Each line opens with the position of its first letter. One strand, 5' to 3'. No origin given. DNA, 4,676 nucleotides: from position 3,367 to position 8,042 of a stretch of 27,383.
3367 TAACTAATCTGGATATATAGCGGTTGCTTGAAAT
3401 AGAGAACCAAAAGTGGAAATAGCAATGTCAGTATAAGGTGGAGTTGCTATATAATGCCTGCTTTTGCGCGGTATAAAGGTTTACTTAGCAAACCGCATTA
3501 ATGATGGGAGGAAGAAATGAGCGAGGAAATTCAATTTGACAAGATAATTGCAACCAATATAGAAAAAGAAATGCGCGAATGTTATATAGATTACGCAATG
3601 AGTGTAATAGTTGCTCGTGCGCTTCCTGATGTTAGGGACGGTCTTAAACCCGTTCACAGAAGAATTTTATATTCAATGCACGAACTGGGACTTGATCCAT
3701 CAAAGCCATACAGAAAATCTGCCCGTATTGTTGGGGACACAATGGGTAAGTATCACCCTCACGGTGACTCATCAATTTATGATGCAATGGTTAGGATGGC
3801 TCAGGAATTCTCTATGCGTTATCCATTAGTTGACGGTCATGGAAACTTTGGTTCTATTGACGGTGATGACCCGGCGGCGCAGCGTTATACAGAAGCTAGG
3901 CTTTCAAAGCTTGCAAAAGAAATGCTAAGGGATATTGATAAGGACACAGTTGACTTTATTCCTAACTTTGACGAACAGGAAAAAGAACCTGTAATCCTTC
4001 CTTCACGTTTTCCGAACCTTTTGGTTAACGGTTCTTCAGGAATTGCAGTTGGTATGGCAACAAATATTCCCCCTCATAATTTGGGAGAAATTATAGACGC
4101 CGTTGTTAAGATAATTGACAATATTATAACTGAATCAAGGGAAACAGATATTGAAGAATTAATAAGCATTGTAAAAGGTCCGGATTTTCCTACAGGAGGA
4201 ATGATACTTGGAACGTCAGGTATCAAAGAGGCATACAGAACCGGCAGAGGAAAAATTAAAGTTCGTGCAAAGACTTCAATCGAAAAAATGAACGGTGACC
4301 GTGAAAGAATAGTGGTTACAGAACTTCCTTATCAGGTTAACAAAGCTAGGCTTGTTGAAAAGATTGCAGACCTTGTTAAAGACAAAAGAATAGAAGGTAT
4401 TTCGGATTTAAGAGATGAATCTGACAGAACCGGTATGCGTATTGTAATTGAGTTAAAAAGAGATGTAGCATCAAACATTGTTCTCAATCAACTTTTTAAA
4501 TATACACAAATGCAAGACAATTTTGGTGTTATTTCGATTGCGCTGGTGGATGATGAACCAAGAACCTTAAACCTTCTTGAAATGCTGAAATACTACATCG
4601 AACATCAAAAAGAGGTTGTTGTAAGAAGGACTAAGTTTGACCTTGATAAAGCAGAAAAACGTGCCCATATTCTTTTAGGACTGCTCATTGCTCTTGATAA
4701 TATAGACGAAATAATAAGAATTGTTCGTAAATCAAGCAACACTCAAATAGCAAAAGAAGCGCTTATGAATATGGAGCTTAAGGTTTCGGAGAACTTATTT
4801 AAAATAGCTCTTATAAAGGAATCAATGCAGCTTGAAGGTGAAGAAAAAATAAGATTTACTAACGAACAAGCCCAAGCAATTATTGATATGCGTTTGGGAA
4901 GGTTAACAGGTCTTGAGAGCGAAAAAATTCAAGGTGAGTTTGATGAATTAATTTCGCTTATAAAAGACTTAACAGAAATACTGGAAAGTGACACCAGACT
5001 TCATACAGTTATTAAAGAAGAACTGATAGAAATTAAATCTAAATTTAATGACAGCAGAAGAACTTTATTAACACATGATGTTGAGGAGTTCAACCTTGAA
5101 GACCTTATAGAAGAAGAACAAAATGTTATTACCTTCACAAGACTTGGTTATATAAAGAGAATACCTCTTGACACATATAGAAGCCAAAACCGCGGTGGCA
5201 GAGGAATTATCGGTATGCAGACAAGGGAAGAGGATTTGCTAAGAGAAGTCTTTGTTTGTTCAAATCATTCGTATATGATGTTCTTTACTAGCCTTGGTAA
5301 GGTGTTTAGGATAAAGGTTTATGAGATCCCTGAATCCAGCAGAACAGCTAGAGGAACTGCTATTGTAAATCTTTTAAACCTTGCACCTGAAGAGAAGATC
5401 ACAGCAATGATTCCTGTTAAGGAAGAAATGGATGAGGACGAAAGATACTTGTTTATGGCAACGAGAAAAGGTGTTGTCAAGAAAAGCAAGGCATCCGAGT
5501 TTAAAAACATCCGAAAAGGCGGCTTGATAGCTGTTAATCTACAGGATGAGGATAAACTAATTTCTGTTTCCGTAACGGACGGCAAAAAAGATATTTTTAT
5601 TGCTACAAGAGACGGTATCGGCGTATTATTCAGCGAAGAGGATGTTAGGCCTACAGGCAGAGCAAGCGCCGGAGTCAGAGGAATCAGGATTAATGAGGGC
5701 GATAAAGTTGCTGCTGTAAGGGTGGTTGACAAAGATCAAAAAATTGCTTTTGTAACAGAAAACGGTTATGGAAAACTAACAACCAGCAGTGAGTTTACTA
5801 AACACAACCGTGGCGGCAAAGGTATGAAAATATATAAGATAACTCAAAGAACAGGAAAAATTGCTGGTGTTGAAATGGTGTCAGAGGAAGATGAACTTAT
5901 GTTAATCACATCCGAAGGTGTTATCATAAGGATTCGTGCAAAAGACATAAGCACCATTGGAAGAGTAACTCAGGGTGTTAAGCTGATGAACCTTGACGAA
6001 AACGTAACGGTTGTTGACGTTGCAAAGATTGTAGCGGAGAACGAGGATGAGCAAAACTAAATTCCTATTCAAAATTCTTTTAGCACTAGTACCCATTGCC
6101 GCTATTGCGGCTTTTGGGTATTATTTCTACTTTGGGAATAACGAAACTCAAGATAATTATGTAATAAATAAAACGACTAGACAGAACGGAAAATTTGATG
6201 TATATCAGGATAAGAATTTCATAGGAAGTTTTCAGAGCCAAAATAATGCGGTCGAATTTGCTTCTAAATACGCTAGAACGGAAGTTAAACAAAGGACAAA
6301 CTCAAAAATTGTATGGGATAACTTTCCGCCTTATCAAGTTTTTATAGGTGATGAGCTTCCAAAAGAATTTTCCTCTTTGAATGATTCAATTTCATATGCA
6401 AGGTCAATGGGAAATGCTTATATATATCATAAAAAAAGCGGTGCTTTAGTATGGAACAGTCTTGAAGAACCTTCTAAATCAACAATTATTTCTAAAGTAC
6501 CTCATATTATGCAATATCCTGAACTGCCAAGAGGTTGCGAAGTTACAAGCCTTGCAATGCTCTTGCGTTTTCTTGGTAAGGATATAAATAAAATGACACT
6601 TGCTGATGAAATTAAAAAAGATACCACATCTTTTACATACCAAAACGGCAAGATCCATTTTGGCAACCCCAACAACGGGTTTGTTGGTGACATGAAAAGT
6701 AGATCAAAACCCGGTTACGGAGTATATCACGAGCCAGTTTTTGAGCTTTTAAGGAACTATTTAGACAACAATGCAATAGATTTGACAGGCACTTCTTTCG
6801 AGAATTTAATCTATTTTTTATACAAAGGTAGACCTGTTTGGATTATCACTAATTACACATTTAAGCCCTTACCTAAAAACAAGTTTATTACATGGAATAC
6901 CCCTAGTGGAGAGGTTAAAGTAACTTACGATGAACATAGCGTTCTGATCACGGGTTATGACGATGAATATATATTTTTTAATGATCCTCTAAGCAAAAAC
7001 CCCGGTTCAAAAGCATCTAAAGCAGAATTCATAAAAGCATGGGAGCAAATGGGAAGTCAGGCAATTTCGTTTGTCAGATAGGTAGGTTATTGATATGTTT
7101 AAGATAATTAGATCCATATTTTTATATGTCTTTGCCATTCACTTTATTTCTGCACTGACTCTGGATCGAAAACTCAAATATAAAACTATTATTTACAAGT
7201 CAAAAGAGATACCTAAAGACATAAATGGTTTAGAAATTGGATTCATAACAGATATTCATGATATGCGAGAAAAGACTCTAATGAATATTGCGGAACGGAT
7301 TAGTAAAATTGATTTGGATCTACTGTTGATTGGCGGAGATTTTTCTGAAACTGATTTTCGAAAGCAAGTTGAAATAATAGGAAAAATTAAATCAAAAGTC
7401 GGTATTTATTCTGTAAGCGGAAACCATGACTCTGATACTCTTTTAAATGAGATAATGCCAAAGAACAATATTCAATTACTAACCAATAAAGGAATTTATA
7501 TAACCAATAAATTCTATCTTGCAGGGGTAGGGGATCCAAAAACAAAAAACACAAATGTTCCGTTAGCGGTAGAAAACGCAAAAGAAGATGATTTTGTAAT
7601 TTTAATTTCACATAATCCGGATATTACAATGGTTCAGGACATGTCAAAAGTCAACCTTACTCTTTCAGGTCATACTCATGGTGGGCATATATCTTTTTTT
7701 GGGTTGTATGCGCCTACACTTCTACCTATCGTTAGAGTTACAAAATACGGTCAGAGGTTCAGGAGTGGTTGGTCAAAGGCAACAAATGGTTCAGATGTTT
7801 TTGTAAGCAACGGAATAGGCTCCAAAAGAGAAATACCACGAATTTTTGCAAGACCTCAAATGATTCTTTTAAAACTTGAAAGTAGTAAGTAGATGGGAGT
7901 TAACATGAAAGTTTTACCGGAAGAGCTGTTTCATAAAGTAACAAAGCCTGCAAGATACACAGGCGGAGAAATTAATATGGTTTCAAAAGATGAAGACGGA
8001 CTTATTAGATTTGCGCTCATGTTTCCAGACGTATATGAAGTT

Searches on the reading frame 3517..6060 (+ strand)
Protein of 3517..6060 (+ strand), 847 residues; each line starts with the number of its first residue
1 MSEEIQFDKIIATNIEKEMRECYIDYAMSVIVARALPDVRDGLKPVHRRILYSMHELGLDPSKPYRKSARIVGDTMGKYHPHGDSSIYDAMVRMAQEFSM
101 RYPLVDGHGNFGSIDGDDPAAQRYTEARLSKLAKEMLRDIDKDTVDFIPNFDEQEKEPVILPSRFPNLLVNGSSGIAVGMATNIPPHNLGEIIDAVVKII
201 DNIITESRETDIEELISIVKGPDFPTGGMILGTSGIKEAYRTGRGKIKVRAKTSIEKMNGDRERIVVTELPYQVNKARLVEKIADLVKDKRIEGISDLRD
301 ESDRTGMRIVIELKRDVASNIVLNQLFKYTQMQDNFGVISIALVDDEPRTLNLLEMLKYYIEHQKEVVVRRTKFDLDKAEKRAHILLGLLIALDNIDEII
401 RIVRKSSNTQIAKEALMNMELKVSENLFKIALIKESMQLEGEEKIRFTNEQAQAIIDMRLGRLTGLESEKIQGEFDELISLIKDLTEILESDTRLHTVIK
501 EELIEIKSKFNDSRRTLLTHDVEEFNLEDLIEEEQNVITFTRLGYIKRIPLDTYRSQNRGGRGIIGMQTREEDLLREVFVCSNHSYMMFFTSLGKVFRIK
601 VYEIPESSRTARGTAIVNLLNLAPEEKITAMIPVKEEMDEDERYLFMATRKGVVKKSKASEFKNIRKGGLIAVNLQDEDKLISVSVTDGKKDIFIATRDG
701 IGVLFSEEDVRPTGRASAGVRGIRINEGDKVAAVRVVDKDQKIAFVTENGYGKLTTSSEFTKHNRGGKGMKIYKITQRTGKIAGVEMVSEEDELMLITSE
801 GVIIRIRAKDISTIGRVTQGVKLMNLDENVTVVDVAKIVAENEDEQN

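Call 10: search_protein_families(library=ncbifam, proteins=[window:3517-6060:+], max_evalue=0.00001)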
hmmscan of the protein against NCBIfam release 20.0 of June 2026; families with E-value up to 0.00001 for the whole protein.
window:3517-6060:+ (847 aa): 10 families
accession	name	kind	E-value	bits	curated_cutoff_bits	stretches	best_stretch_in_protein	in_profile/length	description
NF004043.1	PRK05560.1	equivalog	0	1223.9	902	1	10-837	2-797/798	DNA gyrase subunit A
TIGR01063.1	gyrA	equivalog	0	1185.5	877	1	10-838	1-798/800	DNA topoisomerase (ATP-hydrolyzing) subunit A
NF038098.1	GyrA_w_intein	exception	1.6e-289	963.8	1850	2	125-843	538-1231/1232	intein-containing DNA gyrase subunit A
NF004044.1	PRK05561.1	subfamily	1.1e-251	837.7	654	2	15-742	2-690/738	DNA topoisomerase (ATP-hydrolyzing)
NF010586.0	PRK13979.1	equivalog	9.5e-224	745.2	1475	4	8-418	11-423/957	DNA topoisomerase IV subunit A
TIGR01061.1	parC_Gpos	equivalog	1.4e-223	744.5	813.25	1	11-778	2-735/737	DNA topoisomerase IV subunit A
TIGR01062.1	parC_Gneg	equivalog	8.5e-168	559.7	628.9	2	15-418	6-401/735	DNA topoisomerase IV subunit A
NF007209.0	PRK09631.1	equivalog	6.8e-73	246.3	644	1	14-382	3-338/635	DNA topoisomerase IV subunit A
NF009397.0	PRK12758.1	equivalog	1e-71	242.1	780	1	11-491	19-450/870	DNA gyrase/topoisomerase IV subunit A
NF007208.0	PRK09630.1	equivalog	4.9e-49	167.5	598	1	16-421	5-378/479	DNA topoisomerase IV subunit A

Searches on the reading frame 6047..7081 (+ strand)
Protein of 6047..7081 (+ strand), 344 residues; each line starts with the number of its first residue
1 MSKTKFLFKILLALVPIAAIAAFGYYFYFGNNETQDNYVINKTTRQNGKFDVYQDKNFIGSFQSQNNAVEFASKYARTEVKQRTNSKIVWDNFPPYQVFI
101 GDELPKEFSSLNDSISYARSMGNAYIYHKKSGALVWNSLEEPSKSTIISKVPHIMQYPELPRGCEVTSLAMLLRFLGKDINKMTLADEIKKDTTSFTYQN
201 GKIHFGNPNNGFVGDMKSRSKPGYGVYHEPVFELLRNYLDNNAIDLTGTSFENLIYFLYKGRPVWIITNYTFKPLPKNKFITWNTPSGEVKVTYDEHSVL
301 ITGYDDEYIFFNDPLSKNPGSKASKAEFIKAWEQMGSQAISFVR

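Call 10: search_protein_families(library=ncbifam, proteins=[window:6047-7081:+], max_evalue=0.00001)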
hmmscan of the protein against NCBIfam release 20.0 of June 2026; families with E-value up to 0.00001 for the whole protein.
window:6047-7081:+ (344 aa): 0 families

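Call 25: search_protein_families(library=pfam, proteins=[window:6047-7081:+], max_evalue=0.001)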
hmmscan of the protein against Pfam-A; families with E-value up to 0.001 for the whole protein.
window:6047-7081:+ (344 aa): 1 family
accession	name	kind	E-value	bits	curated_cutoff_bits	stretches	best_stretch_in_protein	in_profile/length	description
PF13529.12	Peptidase_C39_2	-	1.2e-38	133.3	24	1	150-314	2-142/143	Peptidase_C39 like family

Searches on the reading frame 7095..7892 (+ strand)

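Call 10: search_protein_families(library=ncbifam, proteins=[window:7095-7892:+], max_evalue=0.00001)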
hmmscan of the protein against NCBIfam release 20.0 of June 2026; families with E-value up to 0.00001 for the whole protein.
window:7095-7892:+ (265 aa): 2 families
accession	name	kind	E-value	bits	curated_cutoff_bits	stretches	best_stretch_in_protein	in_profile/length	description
NF033458.1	lipid_A_LpxG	equivalog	6.9e-21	74.9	350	2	117-262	174-319/321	UDP-2,3-diacylglucosamine diphosphatase LpxG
NF008460.0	PRK11340.1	equivalog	5.9e-20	71.8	188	1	35-261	44-270/271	phosphodiesterase YaeI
